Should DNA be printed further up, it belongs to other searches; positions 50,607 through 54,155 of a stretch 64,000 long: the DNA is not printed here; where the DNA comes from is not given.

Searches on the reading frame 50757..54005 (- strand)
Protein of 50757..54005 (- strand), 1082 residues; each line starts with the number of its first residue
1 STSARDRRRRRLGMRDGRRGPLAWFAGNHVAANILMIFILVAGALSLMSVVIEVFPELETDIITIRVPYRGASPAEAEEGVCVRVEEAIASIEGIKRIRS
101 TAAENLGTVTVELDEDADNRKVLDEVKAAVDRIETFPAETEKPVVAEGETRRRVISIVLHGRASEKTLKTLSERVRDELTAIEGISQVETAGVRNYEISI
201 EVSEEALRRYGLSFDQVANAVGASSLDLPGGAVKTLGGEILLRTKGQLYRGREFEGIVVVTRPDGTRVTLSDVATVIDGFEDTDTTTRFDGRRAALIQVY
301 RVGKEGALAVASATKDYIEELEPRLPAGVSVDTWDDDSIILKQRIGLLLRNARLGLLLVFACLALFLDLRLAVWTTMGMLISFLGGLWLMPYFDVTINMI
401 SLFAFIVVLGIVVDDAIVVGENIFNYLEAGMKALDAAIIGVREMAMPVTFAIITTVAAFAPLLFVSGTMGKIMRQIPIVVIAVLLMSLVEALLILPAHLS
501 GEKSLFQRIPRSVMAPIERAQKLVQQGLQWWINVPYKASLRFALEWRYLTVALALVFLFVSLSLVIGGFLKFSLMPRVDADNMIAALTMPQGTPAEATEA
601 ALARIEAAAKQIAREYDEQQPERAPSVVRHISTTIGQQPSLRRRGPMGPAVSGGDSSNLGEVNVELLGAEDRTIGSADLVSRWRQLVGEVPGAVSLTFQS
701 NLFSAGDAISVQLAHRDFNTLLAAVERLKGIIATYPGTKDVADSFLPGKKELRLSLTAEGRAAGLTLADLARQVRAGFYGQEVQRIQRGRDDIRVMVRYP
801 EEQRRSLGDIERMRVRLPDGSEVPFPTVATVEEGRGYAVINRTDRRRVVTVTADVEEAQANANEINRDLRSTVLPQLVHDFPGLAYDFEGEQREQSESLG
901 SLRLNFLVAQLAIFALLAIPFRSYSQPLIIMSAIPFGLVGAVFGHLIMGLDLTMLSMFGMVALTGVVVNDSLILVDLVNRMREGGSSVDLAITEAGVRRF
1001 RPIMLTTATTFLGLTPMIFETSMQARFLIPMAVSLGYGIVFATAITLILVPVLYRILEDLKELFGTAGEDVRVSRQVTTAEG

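Call 59: search_protein_families(library=pfam, proteins=[window:50757-54005:-], max_evalue=0.00001)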
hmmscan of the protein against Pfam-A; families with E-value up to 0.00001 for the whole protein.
window:50757-54005:- (1082 aa): 1 family
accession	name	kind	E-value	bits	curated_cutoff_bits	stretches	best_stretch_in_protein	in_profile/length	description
PF00873.25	ACR_tran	-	6.2e-166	554.3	28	1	27-1057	7-1020/1021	AcrB/AcrD/AcrF family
